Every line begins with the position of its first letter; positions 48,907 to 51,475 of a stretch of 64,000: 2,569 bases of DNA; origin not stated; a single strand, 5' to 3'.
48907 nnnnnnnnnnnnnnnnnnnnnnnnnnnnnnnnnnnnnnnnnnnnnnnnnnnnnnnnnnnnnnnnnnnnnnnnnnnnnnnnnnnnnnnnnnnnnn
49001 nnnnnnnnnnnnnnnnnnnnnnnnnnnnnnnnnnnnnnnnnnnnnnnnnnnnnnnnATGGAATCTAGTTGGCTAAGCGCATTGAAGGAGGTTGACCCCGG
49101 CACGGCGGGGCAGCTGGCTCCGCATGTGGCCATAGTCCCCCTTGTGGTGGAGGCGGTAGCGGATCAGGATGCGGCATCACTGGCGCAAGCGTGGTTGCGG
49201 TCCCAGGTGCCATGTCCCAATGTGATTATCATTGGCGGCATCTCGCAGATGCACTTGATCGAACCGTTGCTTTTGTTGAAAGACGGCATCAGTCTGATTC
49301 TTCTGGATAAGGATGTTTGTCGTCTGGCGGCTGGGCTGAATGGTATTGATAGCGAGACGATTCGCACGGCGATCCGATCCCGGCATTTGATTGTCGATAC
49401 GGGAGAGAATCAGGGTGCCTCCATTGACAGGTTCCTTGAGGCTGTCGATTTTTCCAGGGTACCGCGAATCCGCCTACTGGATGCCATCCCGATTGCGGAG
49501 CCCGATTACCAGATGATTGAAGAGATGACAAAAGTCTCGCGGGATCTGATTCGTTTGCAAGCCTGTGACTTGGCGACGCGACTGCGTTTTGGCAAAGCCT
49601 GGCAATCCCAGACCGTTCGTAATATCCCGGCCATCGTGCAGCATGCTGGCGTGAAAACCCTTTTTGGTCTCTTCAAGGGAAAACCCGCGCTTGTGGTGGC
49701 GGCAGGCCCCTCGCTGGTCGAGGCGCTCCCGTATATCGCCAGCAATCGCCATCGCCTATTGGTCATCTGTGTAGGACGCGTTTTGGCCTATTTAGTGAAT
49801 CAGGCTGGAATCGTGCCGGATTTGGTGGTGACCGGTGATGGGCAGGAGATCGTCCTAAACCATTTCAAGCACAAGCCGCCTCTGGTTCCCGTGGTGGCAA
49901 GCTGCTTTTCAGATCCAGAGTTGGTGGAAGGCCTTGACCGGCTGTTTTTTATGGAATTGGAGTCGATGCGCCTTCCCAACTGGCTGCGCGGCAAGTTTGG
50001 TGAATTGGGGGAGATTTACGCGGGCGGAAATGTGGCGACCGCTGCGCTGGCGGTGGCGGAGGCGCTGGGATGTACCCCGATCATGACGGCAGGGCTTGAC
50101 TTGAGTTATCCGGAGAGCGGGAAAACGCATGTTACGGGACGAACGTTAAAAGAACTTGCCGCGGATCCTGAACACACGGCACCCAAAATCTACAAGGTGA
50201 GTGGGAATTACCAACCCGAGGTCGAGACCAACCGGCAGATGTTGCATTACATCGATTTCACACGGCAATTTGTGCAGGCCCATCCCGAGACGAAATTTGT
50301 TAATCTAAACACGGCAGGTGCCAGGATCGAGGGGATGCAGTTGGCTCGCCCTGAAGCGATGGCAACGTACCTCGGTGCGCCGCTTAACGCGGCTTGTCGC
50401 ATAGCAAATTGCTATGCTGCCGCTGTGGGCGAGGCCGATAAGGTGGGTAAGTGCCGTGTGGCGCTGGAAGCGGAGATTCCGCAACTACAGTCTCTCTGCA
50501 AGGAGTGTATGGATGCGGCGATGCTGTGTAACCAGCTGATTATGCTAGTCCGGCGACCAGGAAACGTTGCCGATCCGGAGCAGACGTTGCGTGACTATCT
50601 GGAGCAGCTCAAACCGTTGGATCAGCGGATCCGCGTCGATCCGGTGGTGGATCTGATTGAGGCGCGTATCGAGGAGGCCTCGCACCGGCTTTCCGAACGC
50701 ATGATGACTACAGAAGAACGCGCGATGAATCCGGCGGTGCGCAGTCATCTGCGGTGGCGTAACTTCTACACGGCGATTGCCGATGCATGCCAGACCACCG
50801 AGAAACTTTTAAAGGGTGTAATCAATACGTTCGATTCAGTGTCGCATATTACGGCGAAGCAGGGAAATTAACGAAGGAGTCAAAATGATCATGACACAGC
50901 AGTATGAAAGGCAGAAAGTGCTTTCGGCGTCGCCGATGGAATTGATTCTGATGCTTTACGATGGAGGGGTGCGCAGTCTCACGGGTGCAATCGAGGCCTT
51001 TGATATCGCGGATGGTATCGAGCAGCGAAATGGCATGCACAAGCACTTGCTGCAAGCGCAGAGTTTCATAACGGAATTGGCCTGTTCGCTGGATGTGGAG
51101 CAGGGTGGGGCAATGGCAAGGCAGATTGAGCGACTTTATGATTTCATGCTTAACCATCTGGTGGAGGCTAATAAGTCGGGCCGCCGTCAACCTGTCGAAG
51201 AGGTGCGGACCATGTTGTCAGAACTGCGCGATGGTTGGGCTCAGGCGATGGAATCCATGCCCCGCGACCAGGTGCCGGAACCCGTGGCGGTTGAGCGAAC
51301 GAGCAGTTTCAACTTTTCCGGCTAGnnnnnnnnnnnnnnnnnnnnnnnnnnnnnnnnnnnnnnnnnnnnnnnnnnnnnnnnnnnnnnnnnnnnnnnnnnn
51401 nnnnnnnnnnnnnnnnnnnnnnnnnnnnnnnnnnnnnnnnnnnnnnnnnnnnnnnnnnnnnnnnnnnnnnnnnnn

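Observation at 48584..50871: Maf-family flagellin glycosyltransferase coupled to an unknown upstream partner gene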

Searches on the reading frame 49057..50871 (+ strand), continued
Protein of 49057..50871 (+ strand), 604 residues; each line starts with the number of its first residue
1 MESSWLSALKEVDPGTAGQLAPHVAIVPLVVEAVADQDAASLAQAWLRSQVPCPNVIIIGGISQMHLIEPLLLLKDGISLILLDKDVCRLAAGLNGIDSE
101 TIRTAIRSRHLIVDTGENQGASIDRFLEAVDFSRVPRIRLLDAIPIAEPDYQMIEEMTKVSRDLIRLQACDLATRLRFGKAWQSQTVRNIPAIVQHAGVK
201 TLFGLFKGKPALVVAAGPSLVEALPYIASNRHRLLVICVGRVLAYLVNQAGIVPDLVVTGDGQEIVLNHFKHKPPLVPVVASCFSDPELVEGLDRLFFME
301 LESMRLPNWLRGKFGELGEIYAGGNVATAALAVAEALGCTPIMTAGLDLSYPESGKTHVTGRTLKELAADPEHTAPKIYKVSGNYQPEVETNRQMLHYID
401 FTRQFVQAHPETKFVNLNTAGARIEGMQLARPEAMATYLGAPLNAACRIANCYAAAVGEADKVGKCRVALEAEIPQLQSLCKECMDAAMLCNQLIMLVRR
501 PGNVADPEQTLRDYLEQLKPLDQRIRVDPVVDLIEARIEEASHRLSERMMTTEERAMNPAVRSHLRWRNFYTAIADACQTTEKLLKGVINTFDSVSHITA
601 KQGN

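Call 110: fold_search(model_id=the predicted structure, library=pdb)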
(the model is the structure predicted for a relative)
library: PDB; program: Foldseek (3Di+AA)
matches with E <= 10: 1043; with E <= 0.001: 1
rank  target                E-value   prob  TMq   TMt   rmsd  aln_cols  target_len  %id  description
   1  5mu5                  1.4e-16  1.00  0.56  0.54   9.9       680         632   13  Structure of MAf glycosyltransferase from Magnetospirillum magneticum AMB-1 (released 2017-11-15)
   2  8sd5_A                1.3e-03  1.00  0.21  0.52   4.9       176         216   16  Crystal structure of HPPK from Methanocaldococcus jannaschii (released 2024-07-03)
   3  6amc_A                2.5e-02  0.25  0.12  0.17  23.1       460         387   12  Engineered tryptophan synthase b-subunit from Pyrococcus furiosus, PfTrpB4D11 (released 2018-05-16)
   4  2dh6                  5.6e-02  0.21  0.12  0.19  23.0       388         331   12  Crystal structure of E. coli Apo-TrpB (released 2007-04-24)
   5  4g65_B                5.9e-02  0.23  0.12  0.14  17.6       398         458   12  Potassium transporter peripheral membrane component (trkA) from Vibrio vulnificus (released 2012-08-15)
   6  6wx3_B                6.5e-02  0.18  0.12  0.18  24.2       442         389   13  High resolution Tryptophan Synthase crystal structure from Salmonella typhimurium in complex with F9 inhibitor in the  (released 2021-03-10)
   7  6slh_CCC              7.9e-02  0.28  0.12  0.20  21.8       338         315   12  Conformational flexibility within the small domain of human serine racemase. (released 2020-02-12)
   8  1qoq_B                8.7e-02  0.21  0.12  0.17  21.2       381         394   11  CRYSTAL STRUCTURE OF WILD-TYPE TRYPTOPHAN SYNTHASE COMPLEXED WITH INDOLE GLYCEROL PHOSPHATE (released 2000-11-10)
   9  4hpx_B                8.7e-02  0.18  0.13  0.18  24.0       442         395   12  Crystal structure of Tryptophan Synthase at 1.65 A resolution in complex with alpha aminoacrylate E(A-A) and benzimida (released 2013-12-18)
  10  8xdr_B                1.0e-01  0.93  0.15  0.33  11.5       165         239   16  O-methyltransferase from Lycoris aurea complexed with Mg, SAH, and 3,4-dihydroxybenzaldehyde (released 2024-08-07)
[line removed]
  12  4g65_A                1.1e-01  0.21  0.13  0.15  17.2       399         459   12  Potassium transporter peripheral membrane component (trkA) from Vibrio vulnificus (released 2012-08-15)
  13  8z8p_D                1.2e-01  0.69  0.13  0.28  13.3       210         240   14  norbelladine 4'-O-methyltransferase S52M variant complexed with Mg and SAH (released 2024-08-07)
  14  8z8o_B                1.3e-01  0.85  0.13  0.28  11.9       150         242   17  norbelladine 4'-O-methyltransferase Y186F complexed with Mg and SAH (released 2024-08-07)
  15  7smj                  1.3e-01  0.63  0.14  0.37   7.5       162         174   15  F2N structure, protein design with deep learning (released 2022-03-16)
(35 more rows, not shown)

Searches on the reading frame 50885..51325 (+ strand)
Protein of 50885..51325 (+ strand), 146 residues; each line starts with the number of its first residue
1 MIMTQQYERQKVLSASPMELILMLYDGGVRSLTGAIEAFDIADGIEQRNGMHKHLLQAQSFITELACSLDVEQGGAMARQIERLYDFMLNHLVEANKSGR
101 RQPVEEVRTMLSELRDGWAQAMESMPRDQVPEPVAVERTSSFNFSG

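Call 4: search_protein_families(library=pfam, proteins=[window:50885-51325:+], max_evalue=0.1)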
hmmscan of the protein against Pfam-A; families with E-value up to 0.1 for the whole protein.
window:50885-51325:+ (146 aa): 2 families
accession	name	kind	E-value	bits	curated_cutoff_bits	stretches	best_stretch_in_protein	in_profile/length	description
PF02561.19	FliS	-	4.9e-31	107.8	26.7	1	5-122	2-115/115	Flagellar protein FliS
PF10345.15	Cohesin_load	-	0.09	11.6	25.8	1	8-94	173-259/585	Cohesin loading factor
